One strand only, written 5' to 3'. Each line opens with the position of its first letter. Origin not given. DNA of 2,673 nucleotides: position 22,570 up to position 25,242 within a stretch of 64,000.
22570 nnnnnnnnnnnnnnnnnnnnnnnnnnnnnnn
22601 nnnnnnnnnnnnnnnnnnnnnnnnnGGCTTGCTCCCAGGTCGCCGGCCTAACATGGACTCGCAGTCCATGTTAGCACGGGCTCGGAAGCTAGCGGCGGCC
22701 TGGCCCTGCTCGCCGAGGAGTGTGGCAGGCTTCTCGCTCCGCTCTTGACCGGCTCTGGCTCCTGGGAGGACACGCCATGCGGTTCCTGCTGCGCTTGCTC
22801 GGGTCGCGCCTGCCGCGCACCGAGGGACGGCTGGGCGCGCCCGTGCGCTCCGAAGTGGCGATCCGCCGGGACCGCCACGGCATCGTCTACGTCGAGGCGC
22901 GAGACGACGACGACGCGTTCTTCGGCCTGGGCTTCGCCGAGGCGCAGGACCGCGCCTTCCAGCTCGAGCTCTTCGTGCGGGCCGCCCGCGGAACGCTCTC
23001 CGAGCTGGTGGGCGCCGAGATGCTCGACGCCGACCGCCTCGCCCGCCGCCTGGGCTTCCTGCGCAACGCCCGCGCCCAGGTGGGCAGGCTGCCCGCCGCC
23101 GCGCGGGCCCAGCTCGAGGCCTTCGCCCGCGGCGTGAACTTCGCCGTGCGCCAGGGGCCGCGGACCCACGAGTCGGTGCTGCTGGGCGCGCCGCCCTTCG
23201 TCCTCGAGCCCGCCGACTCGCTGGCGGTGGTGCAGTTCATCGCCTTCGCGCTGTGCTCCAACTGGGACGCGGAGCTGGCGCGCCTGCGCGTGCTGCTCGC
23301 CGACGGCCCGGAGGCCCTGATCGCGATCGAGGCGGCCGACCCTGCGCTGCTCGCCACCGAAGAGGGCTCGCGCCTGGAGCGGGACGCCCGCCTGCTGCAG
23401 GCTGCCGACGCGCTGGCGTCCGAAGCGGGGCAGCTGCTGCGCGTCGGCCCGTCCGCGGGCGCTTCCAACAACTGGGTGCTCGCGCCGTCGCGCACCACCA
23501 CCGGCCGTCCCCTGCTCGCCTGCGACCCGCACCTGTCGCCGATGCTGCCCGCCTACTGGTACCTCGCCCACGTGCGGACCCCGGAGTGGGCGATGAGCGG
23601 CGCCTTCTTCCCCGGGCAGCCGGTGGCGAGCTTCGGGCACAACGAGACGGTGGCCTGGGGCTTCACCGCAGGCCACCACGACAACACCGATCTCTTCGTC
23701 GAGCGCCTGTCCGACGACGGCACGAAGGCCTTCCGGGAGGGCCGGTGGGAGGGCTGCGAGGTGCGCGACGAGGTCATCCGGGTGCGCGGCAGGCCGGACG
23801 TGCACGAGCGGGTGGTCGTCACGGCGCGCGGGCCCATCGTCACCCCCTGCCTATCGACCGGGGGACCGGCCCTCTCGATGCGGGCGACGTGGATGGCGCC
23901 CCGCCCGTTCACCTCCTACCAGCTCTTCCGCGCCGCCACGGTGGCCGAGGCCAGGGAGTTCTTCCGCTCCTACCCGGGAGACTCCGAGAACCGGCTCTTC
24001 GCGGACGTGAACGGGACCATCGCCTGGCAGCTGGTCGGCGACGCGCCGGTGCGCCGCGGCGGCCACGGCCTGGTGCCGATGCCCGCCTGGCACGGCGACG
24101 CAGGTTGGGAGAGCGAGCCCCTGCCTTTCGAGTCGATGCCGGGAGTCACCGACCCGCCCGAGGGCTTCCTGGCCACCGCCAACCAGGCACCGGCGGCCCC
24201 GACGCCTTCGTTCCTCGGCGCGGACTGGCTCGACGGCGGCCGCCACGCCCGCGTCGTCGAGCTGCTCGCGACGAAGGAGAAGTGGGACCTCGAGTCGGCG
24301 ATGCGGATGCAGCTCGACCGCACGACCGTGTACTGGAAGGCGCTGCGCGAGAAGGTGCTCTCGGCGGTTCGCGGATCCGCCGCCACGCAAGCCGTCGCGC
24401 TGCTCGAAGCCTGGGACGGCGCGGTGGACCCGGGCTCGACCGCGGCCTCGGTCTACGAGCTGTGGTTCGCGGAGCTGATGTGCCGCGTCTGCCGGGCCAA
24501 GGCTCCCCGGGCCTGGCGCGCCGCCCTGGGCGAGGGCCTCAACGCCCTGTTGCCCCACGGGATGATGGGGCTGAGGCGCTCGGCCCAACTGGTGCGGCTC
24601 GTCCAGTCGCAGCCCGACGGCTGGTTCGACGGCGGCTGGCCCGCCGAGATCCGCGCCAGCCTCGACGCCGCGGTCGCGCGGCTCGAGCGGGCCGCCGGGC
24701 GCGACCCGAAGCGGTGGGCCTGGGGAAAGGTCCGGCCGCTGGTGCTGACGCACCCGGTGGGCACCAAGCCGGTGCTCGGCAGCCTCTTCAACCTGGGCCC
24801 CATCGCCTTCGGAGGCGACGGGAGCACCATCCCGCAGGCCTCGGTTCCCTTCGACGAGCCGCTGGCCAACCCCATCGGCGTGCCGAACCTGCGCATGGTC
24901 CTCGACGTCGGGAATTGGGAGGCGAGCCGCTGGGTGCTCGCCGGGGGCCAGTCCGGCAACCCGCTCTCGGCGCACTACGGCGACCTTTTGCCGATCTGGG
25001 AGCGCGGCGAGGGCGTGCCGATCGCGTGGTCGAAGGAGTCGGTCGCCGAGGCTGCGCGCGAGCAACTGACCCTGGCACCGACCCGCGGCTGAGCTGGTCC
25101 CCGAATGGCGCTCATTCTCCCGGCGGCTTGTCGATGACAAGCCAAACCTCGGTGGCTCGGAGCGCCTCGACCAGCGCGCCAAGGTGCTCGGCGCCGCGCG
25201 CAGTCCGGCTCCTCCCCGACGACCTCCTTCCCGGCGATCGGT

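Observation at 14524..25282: The 3' end of the sigma-54 activator gene is duplicated 10.5 kb downstream, bracketing a five-gene accessory block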

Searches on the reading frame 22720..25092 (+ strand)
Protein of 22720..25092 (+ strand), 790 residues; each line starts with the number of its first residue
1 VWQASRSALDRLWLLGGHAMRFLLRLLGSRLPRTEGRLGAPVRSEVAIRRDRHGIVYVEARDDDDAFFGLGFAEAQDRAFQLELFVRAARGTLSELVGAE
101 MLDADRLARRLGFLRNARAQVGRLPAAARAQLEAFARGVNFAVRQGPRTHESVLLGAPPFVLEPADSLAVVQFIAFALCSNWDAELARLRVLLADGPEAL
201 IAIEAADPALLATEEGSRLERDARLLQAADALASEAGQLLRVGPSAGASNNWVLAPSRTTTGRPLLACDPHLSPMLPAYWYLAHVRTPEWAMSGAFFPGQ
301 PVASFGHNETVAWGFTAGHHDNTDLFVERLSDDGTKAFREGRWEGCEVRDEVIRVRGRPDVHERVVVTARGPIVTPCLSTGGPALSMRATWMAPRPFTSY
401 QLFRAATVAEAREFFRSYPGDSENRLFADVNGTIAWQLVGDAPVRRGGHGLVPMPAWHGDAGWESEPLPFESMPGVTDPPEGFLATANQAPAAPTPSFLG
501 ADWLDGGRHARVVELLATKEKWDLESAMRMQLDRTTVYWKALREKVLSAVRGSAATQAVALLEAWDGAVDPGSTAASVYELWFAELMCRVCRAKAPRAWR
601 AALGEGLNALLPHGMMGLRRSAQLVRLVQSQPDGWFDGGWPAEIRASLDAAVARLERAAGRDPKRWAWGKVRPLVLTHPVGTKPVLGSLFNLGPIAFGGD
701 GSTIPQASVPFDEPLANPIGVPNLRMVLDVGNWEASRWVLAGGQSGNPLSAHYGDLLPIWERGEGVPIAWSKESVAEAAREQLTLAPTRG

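Call 8: search_protein_families(library=pfam, proteins=[window:22720-25092:+], max_evalue=0.01)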
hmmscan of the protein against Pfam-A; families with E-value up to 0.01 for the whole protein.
window:22720-25092:+ (790 aa): 1 family
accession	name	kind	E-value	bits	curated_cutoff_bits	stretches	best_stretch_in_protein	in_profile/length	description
PF01804.23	Penicil_amidase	-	7.3e-174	580.9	21.3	1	45-776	1-674/675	Penicillin amidase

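Call 9: find_related_loci(query=window:22720-25092:+, collection=genome_contigs, flank=10000)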
Query window:22720-25092:+ (790 aa) in genome_contigs; peptide patterns used: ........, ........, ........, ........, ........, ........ (x = any residue, [..] = any of these).
132 stretches matched a pattern; 4 encode a relative of the query (tblastn E <= 1e-3); 4 distinct loci.
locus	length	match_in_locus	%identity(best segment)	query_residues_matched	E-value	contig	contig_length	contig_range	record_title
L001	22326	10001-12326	80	10-787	0e+0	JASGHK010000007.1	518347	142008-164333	MAG: Myxococcales bacterium isolate 5N171 JMF-2111-06-0005.ont.bin.171_6, whole genome shotgun sequence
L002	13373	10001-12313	47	20-787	0e+0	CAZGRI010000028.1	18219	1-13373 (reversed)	MAG TPA_asm: uncultured Dehalococcoidia bacterium isolate SRP308112_co1_398 genome assembly, contig: NODE_4959_length_18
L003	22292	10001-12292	58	29-787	0e+0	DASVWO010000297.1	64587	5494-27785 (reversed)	MAG TPA_asm: Polyangiaceae bacterium isolate SMAG_U2550 k141_1306061, whole genome shotgun sequence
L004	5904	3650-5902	44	27-775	0e+0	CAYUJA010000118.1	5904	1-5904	MAG TPA_asm: uncultured Acidimicrobiaceae bacterium isolate binchicken_co121_64 genome assembly, contig: NODE_13560_leng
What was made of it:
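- Tried and rejected: GTDB-representative scan with the acylase (call 9).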

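Call 33: find_homologous_proteins(query=window:22720-25092:+, max_evalue=1e-100)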
Query window:22720-25092:+ (790 aa): 1016 proteins with E <= 1e-100 among 8000 candidates; the best 120 are listed.
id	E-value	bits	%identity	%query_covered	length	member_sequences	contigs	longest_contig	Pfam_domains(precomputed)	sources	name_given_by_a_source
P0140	0.0e+0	1748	100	98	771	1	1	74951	PF01804.24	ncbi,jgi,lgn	ncbi:MAG TPA: penicillin acylase family protein [Myxococcales bacterium]|jgi:penicillin amidase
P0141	0.0e+0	1400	80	96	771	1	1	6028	PF01804.24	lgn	-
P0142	0.0e+0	1344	75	95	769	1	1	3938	PF01804.24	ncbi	-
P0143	0.0e+0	1051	63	97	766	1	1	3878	PF01804.24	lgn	-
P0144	0.0e+0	1035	81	71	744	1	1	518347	PF01804.24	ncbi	ncbi:MAG: penicillin acylase family protein [Myxococcales bacterium]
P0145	0.0e+0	1027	61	95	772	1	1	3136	PF01804.24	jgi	jgi:penicillin G amidase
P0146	4.2e-297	1006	61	97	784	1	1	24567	PF01804.24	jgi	jgi:penicillin amidase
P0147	3.6e-295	1000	61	97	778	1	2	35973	PF01804.24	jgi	jgi:penicillin amidase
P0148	3.2e-293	993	57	97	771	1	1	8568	PF01804.24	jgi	jgi:penicillin G amidase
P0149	1.3e-292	991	59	98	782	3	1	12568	PF01804.24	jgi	jgi:penicillin amidase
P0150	1.9e-292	991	60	97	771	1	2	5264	PF01804.24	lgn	-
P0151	1.8e-291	987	59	98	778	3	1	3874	PF01804.24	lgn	-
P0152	1.8e-291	987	60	96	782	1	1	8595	PF01804.24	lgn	-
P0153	3.7e-291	986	59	97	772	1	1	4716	PF01804.24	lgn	-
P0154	8.6e-290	982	60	96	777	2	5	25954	PF01804.24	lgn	-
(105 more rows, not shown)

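Call 34: find_encoding_contigs(protein=P0140, flank=10000, max_places=10)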
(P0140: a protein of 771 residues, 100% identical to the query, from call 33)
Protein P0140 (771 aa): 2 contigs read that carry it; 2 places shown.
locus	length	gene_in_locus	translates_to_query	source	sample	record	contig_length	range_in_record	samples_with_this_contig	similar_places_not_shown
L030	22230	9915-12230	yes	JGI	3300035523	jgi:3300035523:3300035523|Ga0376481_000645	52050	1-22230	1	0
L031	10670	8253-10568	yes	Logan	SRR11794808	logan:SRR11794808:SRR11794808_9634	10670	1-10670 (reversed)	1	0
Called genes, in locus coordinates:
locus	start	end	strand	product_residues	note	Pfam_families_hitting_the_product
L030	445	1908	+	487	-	PF16697:Yop-YscD_cpl (weak), PF00498:FHA, PF00158:Sigma54_activat, PF07728:AAA_5, PF25601:AAA_lid_14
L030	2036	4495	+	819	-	-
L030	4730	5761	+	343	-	PF14099:Polysacc_lyase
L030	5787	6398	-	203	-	PF00440:TetR_N, PF08359:TetR_C_4 (weak)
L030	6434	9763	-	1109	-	PF13353:Fer4_12, PF04055:Radical_SAM, PF02901:PFL-like, PF01228:Gly_radical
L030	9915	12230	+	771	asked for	PF01804:Penicil_amidase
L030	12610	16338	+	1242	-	PF17757:UvrB_inter, PF02559:CarD_TRCF_RID, PF00270:DEAD, PF04851:ResIII, PF00271:Helicase_C, PF03461:TRCF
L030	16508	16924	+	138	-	-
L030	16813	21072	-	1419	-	PF00801:PKD, PF18911:PKD_4, PF00801:PKD, PF18911:PKD_4, PF00801:PKD, PF18911:PKD_4, PF13620:CarboxypepD_reg, PF13715:CarbopepD_reg_2, +1 more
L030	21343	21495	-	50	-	PF13333:rve_2 (weak)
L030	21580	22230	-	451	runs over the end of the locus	PF13646:HEAT_2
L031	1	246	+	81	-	?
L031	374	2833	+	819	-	-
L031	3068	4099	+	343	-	PF14099:Polysacc_lyase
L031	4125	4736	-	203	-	PF00440:TetR_N, PF08359:TetR_C_4 (weak)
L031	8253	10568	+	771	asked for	PF01804:Penicil_amidase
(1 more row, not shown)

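Call 35: find_encoding_contigs(protein=P0141, flank=10000)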
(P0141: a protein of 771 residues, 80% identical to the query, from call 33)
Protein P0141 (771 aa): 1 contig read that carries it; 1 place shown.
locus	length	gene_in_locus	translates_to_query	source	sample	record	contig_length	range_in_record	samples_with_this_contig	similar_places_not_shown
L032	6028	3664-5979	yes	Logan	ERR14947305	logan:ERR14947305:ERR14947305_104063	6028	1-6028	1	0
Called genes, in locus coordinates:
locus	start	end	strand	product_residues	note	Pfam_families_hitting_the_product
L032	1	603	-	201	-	?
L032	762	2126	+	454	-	PF16868:NMT1_3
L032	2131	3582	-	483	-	PF04055:Radical_SAM (faint)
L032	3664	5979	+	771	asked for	PF01804:Penicil_amidase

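Call 36: find_encoding_contigs(protein=P0142, flank=10000)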
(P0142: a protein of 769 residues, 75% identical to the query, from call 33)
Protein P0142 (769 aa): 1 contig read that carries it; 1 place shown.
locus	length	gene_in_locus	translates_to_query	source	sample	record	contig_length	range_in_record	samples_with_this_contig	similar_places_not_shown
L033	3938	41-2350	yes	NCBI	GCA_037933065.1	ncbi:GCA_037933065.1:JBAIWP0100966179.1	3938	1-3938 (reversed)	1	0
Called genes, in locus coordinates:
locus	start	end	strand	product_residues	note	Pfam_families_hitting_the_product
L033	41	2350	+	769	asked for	PF01804:Penicil_amidase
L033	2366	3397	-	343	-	-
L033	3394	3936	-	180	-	?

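Call 67: search_protein_families(library=ncbifam, proteins=[window:22777-25092:+], max_evalue=0.01)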
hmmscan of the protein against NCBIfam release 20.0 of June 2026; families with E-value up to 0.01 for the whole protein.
window:22777-25092:+ (771 aa): 1 family
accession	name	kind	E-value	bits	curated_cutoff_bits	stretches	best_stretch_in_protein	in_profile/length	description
NF051460.1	bi_acylase_PvdQ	equivalog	8.2e-09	33.9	950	1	229-328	212-313/763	bifunctional acylase PvdQ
